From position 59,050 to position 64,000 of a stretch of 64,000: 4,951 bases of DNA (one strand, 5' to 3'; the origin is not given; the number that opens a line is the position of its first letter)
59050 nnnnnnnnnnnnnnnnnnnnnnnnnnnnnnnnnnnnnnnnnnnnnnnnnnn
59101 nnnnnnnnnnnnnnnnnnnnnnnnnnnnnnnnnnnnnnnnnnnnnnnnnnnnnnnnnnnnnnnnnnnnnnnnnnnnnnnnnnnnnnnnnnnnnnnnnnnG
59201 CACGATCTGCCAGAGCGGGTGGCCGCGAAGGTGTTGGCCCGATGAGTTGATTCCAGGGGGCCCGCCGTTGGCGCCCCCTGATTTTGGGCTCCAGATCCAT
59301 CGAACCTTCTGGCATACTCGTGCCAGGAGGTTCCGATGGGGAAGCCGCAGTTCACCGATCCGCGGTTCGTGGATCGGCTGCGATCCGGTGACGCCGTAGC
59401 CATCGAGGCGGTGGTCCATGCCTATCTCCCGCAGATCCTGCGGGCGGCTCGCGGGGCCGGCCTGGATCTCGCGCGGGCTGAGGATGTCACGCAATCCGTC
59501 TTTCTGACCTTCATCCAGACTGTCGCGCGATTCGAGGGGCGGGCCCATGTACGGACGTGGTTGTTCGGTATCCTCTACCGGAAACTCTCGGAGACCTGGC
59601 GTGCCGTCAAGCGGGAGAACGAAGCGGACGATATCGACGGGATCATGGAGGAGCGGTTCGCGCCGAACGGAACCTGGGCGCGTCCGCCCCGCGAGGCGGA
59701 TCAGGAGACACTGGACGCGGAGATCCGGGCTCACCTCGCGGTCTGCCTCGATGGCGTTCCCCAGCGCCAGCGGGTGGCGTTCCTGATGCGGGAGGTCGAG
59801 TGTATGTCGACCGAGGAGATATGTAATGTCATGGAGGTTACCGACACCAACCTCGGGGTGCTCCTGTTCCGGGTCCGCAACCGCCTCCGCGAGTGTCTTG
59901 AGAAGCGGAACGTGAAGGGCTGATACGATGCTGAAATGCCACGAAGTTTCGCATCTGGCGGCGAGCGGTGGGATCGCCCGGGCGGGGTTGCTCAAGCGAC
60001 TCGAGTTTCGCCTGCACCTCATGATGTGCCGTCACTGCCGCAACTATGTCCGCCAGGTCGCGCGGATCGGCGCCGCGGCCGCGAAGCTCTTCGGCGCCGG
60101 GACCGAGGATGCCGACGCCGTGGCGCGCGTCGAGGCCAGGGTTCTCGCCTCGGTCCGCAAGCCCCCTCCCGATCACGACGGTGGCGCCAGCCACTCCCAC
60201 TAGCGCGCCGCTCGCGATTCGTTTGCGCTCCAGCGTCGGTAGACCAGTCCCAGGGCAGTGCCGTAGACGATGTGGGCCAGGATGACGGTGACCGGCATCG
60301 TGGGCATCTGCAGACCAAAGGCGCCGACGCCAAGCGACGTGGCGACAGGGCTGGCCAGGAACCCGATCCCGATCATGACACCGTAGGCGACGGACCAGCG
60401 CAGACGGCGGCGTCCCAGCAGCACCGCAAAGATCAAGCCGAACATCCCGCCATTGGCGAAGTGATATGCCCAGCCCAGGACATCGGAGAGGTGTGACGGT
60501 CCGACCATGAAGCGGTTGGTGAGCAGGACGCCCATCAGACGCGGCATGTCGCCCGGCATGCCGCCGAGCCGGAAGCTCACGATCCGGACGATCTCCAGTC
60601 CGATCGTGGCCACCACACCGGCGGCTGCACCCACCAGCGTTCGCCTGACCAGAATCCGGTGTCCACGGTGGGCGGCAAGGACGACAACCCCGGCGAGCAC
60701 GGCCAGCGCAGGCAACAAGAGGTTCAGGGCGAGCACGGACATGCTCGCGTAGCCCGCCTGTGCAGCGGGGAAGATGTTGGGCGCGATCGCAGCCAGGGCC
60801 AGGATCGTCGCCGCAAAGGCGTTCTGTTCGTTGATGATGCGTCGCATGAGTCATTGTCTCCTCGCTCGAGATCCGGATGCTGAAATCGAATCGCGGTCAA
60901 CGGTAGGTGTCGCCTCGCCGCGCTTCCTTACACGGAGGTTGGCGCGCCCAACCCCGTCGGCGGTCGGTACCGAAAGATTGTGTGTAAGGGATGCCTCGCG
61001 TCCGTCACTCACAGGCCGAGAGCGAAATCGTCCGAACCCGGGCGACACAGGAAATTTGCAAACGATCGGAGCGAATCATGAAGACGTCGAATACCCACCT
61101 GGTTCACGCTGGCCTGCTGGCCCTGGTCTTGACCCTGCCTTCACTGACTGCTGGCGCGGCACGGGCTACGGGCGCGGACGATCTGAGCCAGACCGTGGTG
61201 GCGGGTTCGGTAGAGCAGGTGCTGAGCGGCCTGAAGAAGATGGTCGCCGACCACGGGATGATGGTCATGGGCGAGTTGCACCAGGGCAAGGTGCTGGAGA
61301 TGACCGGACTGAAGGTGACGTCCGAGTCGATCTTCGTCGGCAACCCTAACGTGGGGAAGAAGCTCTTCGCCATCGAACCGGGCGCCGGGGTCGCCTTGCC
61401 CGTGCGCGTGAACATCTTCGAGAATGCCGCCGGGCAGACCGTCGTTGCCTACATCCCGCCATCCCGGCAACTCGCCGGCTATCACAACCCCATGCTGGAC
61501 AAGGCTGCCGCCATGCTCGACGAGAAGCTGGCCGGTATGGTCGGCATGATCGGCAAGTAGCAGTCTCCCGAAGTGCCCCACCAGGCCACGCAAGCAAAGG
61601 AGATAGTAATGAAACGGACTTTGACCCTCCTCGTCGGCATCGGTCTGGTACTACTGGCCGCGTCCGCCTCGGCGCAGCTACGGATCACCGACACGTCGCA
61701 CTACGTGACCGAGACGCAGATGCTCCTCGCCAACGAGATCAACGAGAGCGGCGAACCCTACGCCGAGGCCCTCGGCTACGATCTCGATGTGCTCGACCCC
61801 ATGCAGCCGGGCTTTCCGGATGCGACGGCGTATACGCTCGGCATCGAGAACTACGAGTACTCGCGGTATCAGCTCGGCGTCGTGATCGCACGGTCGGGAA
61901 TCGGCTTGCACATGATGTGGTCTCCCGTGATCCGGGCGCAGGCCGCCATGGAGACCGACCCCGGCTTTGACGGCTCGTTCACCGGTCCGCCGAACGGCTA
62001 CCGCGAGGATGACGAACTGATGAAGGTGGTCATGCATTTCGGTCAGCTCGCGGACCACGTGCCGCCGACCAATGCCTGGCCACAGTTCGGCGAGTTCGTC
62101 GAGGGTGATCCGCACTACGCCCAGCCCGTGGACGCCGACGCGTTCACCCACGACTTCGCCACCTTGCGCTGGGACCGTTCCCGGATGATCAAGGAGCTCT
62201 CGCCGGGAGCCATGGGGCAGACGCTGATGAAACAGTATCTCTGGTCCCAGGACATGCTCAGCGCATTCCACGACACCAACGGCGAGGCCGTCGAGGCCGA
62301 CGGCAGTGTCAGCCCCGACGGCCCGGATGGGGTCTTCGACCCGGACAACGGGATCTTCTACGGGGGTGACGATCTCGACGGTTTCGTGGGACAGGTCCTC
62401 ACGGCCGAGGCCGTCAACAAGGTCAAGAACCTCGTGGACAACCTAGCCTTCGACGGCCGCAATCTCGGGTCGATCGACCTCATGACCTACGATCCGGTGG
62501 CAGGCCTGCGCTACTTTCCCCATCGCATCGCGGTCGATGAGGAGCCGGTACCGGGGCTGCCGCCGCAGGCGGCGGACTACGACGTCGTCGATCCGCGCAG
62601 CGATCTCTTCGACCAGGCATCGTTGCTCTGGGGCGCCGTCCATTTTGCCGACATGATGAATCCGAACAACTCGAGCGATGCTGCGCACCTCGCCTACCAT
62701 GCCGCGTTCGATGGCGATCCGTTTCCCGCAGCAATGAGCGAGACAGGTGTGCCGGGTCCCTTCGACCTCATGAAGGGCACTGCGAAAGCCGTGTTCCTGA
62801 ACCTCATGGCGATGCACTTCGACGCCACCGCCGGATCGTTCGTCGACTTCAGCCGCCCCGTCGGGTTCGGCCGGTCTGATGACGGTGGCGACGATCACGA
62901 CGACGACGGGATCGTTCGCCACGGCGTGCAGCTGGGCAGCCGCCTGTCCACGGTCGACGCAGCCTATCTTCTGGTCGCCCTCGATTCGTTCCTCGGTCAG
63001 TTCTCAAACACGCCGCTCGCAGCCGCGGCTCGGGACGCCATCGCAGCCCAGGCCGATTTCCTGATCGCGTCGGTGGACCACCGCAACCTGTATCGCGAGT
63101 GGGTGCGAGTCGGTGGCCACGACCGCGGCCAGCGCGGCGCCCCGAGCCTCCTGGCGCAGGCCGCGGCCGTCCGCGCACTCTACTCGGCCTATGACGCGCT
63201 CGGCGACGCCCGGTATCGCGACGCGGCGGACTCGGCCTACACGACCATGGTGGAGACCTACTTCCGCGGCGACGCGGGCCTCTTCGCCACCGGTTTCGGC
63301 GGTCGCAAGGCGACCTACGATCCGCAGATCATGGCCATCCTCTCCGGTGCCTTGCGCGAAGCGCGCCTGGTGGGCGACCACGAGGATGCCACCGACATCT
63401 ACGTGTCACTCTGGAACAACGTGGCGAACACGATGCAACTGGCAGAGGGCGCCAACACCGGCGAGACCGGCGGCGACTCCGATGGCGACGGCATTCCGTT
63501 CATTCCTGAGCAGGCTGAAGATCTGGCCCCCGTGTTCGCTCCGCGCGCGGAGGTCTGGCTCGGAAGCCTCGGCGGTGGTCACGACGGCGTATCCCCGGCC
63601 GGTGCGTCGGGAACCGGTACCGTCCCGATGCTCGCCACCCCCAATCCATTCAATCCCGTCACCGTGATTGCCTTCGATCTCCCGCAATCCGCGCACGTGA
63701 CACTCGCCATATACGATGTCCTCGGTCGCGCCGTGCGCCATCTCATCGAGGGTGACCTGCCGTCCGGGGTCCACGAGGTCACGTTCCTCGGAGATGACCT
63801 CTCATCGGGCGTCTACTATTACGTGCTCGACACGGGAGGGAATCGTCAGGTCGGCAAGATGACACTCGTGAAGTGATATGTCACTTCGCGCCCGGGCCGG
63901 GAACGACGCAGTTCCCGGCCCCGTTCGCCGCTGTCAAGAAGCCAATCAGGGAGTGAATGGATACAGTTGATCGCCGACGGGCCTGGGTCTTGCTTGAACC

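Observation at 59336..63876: Self-contained ECF/ZAS regulon with back-to-back identical promoters driving uncharacterised envelope proteins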

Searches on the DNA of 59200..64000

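Call 74: search_rna_families(source=window, start=59200, end=64000, threshold=evalue, max_evalue=1)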
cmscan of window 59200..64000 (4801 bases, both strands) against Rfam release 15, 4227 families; matches with E-value up to 1: 1.
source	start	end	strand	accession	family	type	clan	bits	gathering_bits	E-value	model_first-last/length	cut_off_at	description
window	61993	62067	-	RF03903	mir-679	Gene; miRNA;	-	24.1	80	0.085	1-74/74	no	mir-679 microRNA precursor family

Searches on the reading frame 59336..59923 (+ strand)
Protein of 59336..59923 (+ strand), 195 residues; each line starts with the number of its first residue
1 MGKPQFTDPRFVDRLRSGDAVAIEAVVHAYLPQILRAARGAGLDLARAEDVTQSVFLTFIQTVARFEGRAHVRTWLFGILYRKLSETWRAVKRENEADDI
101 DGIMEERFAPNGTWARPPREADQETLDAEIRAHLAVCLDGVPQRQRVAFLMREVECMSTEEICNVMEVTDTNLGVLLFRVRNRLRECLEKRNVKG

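Call 3: search_protein_families(library=pfam, proteins=[window:59336-59923:+], max_evalue=0.01)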
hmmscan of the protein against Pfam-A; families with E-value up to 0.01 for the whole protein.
window:59336-59923:+ (195 aa): 3 families
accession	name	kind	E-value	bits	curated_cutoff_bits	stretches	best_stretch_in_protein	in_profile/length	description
PF08281.18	Sigma70_r4_2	-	2.6e-10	40.2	25.7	1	136-184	6-54/54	Sigma-70, region 4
PF04542.20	Sigma70_r2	-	5.5e-10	39.3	24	1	27-93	2-70/71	Sigma-70 region 2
PF22233.2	PhyR_sigma-like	-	0.0037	17.4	27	1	142-176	5-39/50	Response regulator PhyR, sigma-like domain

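Call 9: search_protein_families(library=ncbifam, proteins=[window:59336-59923:+], max_evalue=1)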
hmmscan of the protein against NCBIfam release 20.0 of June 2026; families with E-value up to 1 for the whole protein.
window:59336-59923:+ (195 aa): 93 families (the best 25 are shown)
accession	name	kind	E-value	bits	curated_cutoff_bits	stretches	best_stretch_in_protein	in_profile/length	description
NF009196.0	PRK12544.1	equivalog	8.5e-30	103.7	287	1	33-191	30-199/208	RNA polymerase factor sigma-70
TIGR02943.1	Sig70_famx1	hypoth_equivalog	5.6e-29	101.3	162.2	1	31-192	12-183/188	RNA polymerase sigma-70 factor, TIGR02943 family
NF009173.0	PRK12520.1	equivalog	1.1e-28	100.3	255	1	24-189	5-180/191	RNA polymerase sigma factor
NF008892.0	PRK11924.2-1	equivalog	4.1e-26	91.9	291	1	26-191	21-196/203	RNA polymerase sigma factor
NF008888.0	PRK11922.1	equivalog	1.8e-25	89.9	204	1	7-191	16-199/231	RNA polymerase sigma factor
NF009184.0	PRK12532.1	equivalog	3.8e-25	88.9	276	1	25-191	9-187/195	RNA polymerase sigma factor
NF009182.0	PRK12530.1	subfamily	4.7e-23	81.7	264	1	37-191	25-187/193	RNA polymerase sigma factor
NF009166.1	PRK12513.1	equivalog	5.1e-22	78.5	206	1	4-189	5-187/193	RNA polymerase sigma factor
NF009197.0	PRK12545.1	equivalog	2.5e-21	76.4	336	1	33-192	20-191/201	RNA polymerase factor sigma-70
TIGR02937.1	sigma70-ECF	superfamily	7.1e-21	74.5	42.9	1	22-188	2-165/165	sigma-70 family RNA polymerase sigma factor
NF004113.0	PRK05602.1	equivalog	2.4e-18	66.5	208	1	7-193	31-206/211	RNA polymerase sigma factor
TIGR02950.1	SigM_subfam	subfamily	5.1e-18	65.4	147.95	1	23-188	2-158/159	RNA polymerase sigma factor, SigM family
TIGR02939.1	RpoE_Sigma70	equivalog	3.1e-17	63.2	236.15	1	5-186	4-184/190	RNA polymerase sigma factor RpoE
NF058625.1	sigma_PG0214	equivalog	6.2e-17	61.8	130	1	30-193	13-166/170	GFO_1088 family ECF-type sigma factor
TIGR02989.1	Sig-70_gvs1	subfamily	5.1e-16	59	124.55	1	24-188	4-158/158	RNA polymerase sigma-70 factor, Rhodopirellula/Verrucomicrobium family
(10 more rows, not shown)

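Call 54: search_solved_structures(query=window:59336-59923:+, max_evalue=0.00001)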
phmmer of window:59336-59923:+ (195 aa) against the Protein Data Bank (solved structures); distinct sequences matched with E-value up to 0.00001: 5.
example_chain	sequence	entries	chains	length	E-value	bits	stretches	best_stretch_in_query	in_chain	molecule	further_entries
1or7_A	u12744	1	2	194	5.4e-12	49.2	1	4-184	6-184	RNA polymerase sigma-E factor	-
6jbq_F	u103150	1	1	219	7.9e-12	48.6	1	4-184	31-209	ECF RNA polymerase sigma-E factor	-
8z6g_B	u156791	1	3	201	1.4e-11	47.9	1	5-188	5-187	RNA polymerase sigma factor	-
6in7_B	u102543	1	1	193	1.4e-11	47.8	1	6-188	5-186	RNA polymerase sigma-H factor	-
5zx2_F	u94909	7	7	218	4.8e-06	29.8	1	38-185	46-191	ECF RNA polymerase sigma factor SigH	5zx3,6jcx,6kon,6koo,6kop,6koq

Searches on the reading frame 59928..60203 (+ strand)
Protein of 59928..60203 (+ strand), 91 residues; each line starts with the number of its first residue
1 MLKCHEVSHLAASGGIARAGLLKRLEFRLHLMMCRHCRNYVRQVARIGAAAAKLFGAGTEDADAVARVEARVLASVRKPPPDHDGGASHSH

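Call 3: search_protein_families(library=pfam, proteins=[window:59928-60203:+], max_evalue=0.01)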
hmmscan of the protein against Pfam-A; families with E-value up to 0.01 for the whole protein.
window:59928-60203:+ (91 aa): 0 families

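Call 9: search_protein_families(library=ncbifam, proteins=[window:59928-60203:+], max_evalue=1)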
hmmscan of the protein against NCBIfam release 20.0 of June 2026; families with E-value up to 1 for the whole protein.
window:59928-60203:+ (91 aa): 3 families
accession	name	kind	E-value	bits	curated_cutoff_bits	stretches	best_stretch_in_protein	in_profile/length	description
NF052368.1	antisigmaE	subfamily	1.2e-12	47.4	50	1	1-46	1-46/48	anti-sigma factor family protein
NF052375.1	antisigma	equivalog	0.021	14.8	100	1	24-82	15-68/217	anti-sigma factor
TIGR02451.1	anti_sig_ChrR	subfamily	0.032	14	124.5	1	26-78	23-71/216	ChrR family anti-sigma-E factor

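Call 55: search_solved_structures(query=window:59928-60203:+, max_evalue=5, show_alignments=2)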
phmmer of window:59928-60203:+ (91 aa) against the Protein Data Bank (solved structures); distinct sequences matched with E-value up to 5: 2.
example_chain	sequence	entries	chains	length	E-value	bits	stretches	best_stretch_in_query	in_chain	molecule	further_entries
2l6c_A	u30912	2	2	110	0.55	14.1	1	13-66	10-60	Thioredoxin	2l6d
6ywe_6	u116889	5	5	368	1.4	12.8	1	32-82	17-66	MRP-L46 domain-containing protein | 50S ribosomal subunit L30 | mL46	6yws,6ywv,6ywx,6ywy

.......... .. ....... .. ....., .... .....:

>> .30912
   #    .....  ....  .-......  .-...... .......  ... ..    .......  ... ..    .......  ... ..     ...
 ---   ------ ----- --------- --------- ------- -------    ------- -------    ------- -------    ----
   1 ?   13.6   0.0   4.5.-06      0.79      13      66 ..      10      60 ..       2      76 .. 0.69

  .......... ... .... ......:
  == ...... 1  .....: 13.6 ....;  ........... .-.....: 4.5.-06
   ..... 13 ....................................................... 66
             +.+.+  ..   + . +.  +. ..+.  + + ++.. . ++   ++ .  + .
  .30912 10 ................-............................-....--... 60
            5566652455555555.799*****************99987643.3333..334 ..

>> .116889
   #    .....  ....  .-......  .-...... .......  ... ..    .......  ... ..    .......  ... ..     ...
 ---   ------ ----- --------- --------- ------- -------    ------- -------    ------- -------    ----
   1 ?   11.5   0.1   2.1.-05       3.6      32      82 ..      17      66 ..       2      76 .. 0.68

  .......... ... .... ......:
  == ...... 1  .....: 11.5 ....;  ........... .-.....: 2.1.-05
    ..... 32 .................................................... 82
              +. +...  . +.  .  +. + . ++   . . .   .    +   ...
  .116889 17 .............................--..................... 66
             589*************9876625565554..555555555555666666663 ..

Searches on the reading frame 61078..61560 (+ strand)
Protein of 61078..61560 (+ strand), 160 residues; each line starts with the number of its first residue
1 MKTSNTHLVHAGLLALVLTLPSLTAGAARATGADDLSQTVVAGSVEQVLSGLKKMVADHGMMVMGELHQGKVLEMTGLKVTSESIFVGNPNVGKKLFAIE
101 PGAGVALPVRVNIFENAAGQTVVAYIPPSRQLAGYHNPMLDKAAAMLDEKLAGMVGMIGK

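Call 3: search_protein_families(library=pfam, proteins=[window:61078-61560:+], max_evalue=0.01)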
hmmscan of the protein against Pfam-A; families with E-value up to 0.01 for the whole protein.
window:61078-61560:+ (160 aa): 1 family
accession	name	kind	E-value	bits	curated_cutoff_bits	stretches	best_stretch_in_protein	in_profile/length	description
PF03625.19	DUF302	-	3.1e-09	37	23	1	75-127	10-62/63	Domain of unknown function DUF302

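Call 9: search_protein_families(library=ncbifam, proteins=[window:61078-61560:+], max_evalue=1)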
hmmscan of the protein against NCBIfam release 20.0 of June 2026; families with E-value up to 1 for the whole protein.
window:61078-61560:+ (160 aa): 1 family
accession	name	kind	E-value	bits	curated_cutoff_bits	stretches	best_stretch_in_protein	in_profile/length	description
NF002454.0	PRK01636.1-2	equivalog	0.00081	18.9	312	1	37-129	148-237/270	fluoride efflux transporter CrcB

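Call 52: search_solved_structures(query=window:61078-61560:+, max_evalue=1, show_alignments=1)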
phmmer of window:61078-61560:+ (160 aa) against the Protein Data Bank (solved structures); distinct sequences matched with E-value up to 1: 4.
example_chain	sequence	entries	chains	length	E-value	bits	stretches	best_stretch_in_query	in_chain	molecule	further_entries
7tj1_A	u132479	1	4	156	0.02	18.1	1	40-137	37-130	Putative fluoride ion transporter CrcB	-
1hxh_A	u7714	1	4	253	0.046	16.9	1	35-89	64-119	3BETA/17BETA-HYDROXYSTEROID DEHYDROGENASE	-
5b04_C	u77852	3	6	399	0.11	15.7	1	20-85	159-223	Probable translation initiation factor eIF-2B subunit beta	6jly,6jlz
6emw_E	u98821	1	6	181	0.85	12.8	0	26-84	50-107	ATP-dependent Clp protease ATP-binding subunit ClpC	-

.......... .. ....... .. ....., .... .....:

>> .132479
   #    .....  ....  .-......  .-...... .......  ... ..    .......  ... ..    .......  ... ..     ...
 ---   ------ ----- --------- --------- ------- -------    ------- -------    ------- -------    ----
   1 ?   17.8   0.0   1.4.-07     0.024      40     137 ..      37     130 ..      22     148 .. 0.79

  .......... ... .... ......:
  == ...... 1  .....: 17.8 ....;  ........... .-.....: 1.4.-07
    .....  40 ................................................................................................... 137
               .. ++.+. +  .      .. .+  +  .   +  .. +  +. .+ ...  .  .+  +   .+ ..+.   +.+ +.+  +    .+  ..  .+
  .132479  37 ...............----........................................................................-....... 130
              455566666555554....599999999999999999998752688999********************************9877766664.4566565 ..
